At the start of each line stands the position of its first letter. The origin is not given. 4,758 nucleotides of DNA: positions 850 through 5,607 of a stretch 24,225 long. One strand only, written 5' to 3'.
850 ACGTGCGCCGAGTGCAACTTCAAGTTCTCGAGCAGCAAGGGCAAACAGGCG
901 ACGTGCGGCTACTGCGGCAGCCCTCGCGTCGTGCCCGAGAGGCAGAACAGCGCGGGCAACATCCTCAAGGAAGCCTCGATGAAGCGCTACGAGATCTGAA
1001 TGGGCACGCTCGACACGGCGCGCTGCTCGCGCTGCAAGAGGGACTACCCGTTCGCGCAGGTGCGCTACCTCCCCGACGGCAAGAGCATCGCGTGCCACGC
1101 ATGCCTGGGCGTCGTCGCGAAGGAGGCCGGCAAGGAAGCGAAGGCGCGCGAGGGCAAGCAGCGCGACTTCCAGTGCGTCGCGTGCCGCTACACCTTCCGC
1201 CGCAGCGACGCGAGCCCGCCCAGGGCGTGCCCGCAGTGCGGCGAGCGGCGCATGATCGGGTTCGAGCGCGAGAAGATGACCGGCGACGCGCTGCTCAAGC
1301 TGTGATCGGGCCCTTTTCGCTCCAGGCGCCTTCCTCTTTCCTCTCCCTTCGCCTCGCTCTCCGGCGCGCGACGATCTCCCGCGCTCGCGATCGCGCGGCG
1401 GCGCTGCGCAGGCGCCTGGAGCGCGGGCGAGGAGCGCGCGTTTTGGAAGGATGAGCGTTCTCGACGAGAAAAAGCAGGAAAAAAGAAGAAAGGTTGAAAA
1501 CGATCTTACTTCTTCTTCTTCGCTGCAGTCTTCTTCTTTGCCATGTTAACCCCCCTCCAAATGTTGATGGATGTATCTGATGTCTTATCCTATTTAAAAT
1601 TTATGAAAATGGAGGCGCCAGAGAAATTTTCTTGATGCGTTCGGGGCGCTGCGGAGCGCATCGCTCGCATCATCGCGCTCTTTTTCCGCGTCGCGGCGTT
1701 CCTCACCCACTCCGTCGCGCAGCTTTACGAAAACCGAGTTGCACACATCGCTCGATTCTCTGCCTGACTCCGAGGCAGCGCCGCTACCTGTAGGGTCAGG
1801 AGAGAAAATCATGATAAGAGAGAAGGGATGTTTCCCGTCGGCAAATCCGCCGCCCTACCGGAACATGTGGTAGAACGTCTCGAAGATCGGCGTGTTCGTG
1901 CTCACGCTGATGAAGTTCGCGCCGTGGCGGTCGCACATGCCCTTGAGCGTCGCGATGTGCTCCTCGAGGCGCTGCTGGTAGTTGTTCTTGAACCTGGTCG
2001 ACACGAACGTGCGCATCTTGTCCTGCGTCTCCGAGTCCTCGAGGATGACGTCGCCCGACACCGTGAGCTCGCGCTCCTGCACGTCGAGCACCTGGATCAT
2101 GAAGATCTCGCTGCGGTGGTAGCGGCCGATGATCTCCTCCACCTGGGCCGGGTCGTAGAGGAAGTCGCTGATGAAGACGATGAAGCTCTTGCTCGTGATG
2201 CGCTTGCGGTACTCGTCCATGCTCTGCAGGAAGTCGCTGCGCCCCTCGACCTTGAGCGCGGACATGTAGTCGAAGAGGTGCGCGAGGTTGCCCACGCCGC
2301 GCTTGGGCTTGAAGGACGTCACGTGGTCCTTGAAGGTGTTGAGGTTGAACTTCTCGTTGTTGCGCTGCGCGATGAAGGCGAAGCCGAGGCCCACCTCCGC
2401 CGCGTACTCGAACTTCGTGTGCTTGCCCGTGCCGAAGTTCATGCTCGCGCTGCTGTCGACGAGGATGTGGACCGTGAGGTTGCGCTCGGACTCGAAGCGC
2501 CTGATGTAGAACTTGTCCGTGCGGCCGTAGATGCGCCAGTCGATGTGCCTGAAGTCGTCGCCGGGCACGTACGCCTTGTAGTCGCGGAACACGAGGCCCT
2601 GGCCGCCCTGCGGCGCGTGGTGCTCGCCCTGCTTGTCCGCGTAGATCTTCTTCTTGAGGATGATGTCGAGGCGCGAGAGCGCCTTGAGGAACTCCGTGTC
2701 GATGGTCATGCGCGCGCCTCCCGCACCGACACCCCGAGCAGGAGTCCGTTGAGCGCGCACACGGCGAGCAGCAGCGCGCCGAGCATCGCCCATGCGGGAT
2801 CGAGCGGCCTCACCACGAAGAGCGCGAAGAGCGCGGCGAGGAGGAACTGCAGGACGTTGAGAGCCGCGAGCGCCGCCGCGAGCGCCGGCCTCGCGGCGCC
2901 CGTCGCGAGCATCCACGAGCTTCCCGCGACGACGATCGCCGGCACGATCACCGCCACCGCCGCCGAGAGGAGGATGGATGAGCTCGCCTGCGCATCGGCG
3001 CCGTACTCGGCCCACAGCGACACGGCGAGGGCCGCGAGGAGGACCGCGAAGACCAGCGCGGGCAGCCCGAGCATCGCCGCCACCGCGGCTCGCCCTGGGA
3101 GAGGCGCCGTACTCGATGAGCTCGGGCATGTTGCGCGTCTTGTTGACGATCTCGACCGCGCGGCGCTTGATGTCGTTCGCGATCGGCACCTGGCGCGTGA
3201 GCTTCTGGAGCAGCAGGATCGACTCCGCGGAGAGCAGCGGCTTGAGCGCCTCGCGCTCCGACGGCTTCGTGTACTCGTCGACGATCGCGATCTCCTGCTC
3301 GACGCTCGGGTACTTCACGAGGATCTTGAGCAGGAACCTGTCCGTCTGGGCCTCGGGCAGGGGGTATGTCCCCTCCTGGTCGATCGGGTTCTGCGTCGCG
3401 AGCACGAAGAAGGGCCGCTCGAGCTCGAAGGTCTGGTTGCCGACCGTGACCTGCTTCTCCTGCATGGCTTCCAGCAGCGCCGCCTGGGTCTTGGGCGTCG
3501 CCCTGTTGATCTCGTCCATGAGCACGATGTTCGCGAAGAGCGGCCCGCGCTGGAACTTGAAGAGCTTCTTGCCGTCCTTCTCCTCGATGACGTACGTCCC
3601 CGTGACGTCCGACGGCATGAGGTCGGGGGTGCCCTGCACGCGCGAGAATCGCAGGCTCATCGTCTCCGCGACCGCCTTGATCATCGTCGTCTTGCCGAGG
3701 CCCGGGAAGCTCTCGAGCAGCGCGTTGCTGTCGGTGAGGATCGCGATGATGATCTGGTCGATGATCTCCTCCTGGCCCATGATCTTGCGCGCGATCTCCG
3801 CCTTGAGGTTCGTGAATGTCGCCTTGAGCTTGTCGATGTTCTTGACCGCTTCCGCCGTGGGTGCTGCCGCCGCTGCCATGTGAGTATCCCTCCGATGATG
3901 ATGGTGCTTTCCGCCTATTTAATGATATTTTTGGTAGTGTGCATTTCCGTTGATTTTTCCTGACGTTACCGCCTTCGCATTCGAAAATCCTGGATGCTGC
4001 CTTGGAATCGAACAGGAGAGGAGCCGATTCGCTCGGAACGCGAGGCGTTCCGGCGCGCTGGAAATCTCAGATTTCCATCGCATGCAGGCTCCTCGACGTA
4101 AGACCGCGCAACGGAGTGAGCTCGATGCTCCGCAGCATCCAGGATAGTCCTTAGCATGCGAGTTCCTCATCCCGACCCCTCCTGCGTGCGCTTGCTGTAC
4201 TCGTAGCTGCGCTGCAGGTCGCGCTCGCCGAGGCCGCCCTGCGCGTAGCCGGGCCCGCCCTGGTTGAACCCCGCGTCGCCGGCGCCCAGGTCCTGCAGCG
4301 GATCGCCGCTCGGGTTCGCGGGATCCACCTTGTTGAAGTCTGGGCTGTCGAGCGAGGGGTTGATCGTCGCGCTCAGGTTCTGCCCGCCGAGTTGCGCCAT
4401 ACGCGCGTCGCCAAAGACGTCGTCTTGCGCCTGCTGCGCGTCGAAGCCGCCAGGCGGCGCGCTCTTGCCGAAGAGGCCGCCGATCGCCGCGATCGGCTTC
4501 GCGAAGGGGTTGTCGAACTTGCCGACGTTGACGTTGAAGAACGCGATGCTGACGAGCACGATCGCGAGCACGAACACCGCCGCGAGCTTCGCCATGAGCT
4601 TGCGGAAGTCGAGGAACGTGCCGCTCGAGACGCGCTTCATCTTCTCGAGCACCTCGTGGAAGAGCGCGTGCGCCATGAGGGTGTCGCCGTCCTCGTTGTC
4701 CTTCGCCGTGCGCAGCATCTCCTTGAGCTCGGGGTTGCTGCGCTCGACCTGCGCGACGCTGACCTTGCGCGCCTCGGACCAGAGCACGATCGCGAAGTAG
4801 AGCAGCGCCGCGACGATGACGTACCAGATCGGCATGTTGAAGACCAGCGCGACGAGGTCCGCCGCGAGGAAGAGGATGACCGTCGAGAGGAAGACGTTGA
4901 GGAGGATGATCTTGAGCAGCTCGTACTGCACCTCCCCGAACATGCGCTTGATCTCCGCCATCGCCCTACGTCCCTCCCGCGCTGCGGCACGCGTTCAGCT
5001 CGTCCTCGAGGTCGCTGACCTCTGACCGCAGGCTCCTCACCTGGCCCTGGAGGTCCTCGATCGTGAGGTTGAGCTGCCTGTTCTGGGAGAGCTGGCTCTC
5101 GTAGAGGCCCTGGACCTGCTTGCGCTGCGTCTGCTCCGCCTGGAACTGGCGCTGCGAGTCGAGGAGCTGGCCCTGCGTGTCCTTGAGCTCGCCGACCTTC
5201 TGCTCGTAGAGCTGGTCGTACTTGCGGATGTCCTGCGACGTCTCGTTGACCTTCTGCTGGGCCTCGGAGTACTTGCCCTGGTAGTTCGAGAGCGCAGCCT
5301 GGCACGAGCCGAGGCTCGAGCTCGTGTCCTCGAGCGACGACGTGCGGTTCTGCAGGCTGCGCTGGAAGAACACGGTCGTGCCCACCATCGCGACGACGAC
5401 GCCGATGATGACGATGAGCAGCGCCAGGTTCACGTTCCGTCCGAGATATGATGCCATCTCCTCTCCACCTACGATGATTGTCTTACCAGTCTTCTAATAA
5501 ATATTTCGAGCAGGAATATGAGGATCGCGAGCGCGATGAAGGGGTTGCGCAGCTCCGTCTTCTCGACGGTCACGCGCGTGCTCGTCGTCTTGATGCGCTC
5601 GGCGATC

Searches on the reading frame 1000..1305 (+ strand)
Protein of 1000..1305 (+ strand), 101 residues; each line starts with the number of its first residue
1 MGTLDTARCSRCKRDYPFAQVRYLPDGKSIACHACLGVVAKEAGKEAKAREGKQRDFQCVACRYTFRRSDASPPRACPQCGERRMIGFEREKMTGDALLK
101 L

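Call 8: search_protein_families(library=pfam, proteins=[window:1000-1305:+])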
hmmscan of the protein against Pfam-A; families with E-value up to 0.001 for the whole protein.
window:1000-1305:+ (101 aa): 0 families

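Call 23: find_encoding_contigs(protein=window:1000-1302:+, flank=3000, max_places=4)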
Protein window:1000-1302:+ (101 aa): no gene with exactly this product is on record in the collection.

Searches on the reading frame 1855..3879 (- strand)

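Call 8: search_protein_families(library=pfam, proteins=[window:1855-3879:-])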
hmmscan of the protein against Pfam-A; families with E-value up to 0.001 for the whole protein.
window:1855-3879:- (674 aa): 8 families
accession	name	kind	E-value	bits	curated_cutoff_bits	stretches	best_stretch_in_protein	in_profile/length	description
PF07726.17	AAA_3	-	8.6e-60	200.8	27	1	53-184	2-131/131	ATPase family associated with various cellular activities (AAA)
PF01882.25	DUF58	-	3.5e-42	144.5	23.4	1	434-641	2-213/216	Protein of unknown function DUF58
PF07728.20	AAA_5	-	1.3e-12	48.4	22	1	59-182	8-139/139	AAA domain (dynein-related subfamily)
PF20030.5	bpMoxR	-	5.7e-12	45.6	27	1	25-195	6-173/205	MoxR domain in the MoxR-vWA-beta-propeller ternary systems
PF00004.35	AAA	-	2.3e-09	38.2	21.2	1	55-167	3-112/131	ATPase family associated with various cellular activities (AAA)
PF13519.12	VWA_2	-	1.1e-06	29.7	27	1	472-573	3-106/107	von Willebrand factor type A domain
PF00493.29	MCM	-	8.2e-06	25.5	23.3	1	25-166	32-174/224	MCM P-loop domain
PF05496.18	RuvB_N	-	0.00085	19.6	27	0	33-145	9-114/159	Holliday junction DNA helicase RuvB P-loop domain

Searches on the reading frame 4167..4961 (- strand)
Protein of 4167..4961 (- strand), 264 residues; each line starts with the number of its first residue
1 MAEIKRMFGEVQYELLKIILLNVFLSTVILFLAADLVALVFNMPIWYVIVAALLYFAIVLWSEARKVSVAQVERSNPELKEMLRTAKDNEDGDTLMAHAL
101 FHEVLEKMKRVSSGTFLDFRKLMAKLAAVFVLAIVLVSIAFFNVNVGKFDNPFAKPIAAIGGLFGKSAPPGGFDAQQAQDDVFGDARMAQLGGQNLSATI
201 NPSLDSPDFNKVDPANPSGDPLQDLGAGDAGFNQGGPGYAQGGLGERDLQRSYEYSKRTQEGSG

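Call 8: search_protein_families(library=pfam, proteins=[window:4167-4961:-])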
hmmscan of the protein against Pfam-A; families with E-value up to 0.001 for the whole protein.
window:4167-4961:- (264 aa): 1 family
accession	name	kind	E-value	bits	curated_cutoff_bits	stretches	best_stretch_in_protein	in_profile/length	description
PF24334.1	DUF7502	-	4.7e-28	98.8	27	1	49-255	78-277/281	Family of unknown function (DUF7502)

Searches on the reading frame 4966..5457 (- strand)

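Call 8: search_protein_families(library=pfam, proteins=[window:4966-5457:-])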
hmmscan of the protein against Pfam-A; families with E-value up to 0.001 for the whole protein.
window:4966-5457:- (163 aa): 5 families
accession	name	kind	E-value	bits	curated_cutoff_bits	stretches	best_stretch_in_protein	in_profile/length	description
PF04508.17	Pox_A_type_inc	-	0.00012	22.2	21.4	1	140-159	3-22/23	Viral A-type inclusion protein repeat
PF14362.11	DUF4407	-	0.00016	21.5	31.3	0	14-93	88-166/297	Domain of unknown function (DUF4407)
PF13829.11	DUF4191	-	0.00022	21.1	30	1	12-76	50-112/219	Domain of unknown function (DUF4191)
PF06785.16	UPF0242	-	0.00025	21.6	33.5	1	35-154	70-187/194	Uncharacterised protein family (UPF0242) N-terminus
PF13863.11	DUF4200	-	0.00063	20.5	29.7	0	63-158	8-107/119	Domain of unknown function (DUF4200)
